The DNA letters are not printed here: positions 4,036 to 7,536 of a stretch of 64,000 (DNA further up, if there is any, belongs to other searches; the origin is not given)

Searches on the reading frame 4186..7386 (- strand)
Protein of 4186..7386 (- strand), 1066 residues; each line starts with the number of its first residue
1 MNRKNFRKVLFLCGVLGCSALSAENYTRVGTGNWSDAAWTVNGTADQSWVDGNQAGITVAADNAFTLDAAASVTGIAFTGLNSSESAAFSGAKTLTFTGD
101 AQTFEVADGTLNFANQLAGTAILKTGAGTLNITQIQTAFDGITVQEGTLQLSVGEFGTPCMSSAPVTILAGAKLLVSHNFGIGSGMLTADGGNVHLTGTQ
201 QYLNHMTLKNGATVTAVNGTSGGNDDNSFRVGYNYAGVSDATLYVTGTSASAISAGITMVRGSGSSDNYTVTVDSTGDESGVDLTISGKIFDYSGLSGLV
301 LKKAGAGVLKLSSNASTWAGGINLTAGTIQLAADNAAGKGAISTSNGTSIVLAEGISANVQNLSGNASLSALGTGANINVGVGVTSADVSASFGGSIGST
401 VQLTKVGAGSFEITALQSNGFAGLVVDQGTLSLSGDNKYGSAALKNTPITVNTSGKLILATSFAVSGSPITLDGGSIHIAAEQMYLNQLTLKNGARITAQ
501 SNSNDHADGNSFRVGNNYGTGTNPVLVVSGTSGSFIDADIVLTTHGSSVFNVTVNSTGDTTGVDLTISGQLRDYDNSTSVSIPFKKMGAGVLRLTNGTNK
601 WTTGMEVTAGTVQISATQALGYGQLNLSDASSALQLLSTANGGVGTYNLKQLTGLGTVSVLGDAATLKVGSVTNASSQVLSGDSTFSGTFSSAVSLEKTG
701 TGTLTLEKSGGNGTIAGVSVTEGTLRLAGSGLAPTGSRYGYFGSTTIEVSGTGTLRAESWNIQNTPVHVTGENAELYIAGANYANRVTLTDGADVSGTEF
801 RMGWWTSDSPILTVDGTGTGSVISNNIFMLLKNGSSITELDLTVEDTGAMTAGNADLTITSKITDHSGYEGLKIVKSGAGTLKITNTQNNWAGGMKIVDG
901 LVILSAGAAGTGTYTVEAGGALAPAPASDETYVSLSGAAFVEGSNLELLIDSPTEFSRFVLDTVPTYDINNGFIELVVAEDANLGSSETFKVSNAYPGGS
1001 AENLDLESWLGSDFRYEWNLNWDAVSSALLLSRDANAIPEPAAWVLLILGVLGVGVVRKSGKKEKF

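Call 52: search_protein_families(library=pfam, proteins=[window:4186-7386:-], max_evalue=0.00001)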
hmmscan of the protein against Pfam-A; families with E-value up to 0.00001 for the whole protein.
window:4186-7386:- (1066 aa): 1 family
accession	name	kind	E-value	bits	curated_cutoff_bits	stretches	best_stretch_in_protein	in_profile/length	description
PF12951.13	PATR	-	3.9e-13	49.6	27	0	301-331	1-30/30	Passenger-associated-transport-repeat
